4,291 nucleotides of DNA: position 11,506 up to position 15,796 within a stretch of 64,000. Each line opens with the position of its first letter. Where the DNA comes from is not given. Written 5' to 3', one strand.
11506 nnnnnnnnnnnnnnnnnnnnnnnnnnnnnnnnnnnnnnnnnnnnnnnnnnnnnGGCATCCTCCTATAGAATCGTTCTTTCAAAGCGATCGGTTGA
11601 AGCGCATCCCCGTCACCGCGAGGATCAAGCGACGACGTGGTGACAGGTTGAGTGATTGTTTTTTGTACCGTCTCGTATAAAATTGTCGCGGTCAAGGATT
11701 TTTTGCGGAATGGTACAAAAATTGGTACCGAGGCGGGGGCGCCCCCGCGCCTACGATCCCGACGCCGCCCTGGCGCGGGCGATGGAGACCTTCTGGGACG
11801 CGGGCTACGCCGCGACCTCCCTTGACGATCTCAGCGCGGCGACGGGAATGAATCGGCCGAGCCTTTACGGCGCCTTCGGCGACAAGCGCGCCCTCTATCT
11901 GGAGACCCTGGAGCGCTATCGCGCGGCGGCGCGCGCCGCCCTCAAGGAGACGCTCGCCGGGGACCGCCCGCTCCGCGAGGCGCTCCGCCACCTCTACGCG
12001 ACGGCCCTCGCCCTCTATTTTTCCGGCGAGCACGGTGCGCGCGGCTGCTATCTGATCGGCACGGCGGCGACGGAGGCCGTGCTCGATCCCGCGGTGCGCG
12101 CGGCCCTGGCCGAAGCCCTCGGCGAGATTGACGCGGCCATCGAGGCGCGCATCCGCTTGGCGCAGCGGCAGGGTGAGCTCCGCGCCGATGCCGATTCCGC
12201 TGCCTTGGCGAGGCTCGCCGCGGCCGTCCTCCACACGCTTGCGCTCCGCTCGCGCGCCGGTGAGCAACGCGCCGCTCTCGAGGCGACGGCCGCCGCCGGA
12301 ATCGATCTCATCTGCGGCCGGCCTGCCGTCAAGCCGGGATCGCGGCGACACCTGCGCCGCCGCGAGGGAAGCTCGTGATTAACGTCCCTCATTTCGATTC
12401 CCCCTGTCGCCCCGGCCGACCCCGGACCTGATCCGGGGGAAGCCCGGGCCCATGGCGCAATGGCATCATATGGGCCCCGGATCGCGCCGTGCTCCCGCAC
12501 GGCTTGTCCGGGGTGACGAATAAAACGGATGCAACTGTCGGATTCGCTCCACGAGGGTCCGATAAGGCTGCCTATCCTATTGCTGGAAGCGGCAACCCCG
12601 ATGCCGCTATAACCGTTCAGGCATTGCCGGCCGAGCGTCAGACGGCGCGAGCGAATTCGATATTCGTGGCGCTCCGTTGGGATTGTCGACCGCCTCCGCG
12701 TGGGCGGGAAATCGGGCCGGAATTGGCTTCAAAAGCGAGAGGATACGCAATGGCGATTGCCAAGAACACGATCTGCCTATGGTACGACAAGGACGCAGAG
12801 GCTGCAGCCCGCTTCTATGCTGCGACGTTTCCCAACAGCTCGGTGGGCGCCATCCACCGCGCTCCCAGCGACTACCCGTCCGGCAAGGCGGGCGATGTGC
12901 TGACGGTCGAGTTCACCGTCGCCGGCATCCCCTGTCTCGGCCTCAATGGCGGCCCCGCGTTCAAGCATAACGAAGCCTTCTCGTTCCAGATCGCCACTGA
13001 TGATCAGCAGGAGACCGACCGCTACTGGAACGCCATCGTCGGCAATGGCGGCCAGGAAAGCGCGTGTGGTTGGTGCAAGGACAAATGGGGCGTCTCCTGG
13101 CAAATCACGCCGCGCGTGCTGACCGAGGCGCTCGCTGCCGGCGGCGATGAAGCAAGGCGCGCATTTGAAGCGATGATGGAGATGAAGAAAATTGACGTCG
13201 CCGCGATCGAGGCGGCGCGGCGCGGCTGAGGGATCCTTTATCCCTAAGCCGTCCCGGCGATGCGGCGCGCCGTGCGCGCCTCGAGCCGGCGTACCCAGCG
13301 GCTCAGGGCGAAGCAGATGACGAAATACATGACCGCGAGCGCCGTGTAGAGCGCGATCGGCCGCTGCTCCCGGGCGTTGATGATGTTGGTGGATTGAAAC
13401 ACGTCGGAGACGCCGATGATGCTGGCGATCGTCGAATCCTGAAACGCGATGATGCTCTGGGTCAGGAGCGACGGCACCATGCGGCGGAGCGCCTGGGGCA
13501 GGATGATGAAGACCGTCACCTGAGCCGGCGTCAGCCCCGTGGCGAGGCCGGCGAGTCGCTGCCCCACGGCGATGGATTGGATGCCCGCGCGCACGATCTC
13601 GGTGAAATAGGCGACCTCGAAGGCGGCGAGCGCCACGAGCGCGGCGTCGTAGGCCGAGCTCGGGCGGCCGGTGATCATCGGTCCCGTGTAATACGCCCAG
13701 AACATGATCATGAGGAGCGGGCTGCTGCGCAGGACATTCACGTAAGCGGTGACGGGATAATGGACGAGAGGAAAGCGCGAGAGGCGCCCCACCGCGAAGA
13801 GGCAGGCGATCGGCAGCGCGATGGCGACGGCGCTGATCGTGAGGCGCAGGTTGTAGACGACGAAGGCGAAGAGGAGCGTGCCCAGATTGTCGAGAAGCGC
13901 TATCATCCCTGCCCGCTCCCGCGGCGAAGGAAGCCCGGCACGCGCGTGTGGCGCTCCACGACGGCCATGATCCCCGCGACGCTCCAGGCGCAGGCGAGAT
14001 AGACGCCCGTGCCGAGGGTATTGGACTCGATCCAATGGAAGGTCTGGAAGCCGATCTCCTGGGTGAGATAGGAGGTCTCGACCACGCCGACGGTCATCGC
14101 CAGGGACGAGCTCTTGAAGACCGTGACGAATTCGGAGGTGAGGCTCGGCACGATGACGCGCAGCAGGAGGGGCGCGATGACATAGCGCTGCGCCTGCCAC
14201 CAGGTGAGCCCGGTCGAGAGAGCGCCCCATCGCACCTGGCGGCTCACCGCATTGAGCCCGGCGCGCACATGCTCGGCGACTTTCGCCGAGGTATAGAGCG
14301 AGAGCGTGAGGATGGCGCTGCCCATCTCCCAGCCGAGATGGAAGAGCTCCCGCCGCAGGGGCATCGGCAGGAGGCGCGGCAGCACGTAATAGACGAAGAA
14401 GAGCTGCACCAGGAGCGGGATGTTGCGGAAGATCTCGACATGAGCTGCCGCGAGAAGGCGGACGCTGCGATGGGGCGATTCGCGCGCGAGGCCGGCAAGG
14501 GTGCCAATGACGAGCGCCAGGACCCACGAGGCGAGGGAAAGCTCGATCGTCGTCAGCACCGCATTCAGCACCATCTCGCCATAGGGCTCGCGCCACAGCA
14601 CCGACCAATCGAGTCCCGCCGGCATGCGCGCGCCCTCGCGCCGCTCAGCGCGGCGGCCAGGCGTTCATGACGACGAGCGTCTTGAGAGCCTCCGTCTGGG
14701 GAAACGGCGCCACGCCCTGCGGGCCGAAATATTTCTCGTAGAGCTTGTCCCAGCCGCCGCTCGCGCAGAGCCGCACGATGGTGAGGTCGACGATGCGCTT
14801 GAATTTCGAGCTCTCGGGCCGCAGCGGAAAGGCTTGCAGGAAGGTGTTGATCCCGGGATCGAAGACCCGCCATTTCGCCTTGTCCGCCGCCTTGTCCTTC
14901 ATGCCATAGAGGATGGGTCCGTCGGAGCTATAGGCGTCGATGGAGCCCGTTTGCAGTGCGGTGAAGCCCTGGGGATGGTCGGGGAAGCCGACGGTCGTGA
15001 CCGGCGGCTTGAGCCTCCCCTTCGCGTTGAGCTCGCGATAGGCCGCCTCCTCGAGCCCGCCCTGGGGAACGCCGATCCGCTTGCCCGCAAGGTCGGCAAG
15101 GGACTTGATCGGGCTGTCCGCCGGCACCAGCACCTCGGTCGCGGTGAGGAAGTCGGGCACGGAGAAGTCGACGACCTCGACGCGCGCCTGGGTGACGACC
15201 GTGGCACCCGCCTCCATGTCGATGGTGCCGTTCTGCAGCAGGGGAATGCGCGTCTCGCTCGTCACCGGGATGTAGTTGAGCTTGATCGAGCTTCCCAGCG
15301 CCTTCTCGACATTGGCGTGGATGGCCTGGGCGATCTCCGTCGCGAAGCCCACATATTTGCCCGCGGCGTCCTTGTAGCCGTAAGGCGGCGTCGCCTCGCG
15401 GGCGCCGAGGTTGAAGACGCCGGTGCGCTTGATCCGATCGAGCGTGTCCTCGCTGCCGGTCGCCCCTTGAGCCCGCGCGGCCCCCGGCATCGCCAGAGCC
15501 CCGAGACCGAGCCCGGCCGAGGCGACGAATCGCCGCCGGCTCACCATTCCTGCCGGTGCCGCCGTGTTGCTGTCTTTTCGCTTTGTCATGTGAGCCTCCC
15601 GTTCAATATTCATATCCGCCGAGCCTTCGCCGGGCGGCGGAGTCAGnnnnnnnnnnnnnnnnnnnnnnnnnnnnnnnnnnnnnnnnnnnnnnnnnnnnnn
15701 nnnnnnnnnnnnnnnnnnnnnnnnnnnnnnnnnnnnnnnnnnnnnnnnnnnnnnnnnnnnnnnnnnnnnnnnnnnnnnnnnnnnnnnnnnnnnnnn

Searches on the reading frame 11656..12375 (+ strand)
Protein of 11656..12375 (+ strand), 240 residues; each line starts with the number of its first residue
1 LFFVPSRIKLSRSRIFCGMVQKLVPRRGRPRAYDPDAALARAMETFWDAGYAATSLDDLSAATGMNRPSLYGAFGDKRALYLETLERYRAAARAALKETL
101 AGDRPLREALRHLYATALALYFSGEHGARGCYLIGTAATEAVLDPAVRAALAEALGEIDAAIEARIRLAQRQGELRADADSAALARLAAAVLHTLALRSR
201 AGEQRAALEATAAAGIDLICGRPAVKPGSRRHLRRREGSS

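Call 30: search_protein_families(library=pfam, proteins=[window:11656-12375:+], max_evalue=0.00001)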
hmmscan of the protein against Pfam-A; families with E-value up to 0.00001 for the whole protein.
window:11656-12375:+ (240 aa): 2 families
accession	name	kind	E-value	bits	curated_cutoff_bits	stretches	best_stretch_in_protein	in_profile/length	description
PF00440.29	TetR_N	-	1.2e-11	44.6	24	1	39-83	2-46/47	Bacterial regulatory proteins, tetR family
PF16925.10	TetR_C_13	-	2.5e-10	41.2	27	1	110-212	5-106/109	Tetracyclin repressor-like, C-terminal domain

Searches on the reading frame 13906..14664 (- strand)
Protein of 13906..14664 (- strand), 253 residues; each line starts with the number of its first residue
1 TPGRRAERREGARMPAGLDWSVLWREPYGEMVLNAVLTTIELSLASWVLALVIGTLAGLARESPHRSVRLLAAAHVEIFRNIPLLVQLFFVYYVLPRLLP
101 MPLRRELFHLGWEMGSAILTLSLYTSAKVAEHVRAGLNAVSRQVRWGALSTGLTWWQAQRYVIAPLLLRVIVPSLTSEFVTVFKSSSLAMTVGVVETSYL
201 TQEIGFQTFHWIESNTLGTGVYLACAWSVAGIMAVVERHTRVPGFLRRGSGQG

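Call 30: search_protein_families(library=pfam, proteins=[window:13906-14664:-], max_evalue=0.00001)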
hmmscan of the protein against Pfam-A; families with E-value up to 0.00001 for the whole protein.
window:13906-14664:- (253 aa): 1 family
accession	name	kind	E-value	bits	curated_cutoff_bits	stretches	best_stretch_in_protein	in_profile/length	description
PF00528.27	BPD_transp_1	-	4.5e-14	53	26.4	1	51-238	2-180/184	Binding-protein-dependent transport system inner membrane component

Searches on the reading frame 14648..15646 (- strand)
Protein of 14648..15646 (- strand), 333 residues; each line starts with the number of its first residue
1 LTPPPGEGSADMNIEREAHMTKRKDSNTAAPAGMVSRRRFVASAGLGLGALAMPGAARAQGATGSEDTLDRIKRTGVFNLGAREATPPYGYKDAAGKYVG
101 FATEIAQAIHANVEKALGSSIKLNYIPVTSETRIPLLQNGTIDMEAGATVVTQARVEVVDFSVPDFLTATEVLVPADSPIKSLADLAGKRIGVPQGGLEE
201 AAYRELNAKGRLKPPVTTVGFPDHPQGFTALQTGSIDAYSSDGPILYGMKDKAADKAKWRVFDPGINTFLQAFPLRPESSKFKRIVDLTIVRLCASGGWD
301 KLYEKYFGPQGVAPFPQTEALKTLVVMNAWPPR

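Call 31: search_protein_families(library=pfam, proteins=[window:14648-15646:-], max_evalue=0.00001)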
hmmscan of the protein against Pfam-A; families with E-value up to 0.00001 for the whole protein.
window:14648-15646:- (333 aa): 2 families
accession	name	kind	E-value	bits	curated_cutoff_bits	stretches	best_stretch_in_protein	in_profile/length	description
PF00497.25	SBP_bac_3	-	4.1e-26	91.7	26.4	1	80-308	3-131/132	Bacterial extracellular solute-binding proteins, family 3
PF09084.16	NMT1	-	1.5e-08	35.2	20.5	1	170-239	75-144/216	NMT1/THI5 like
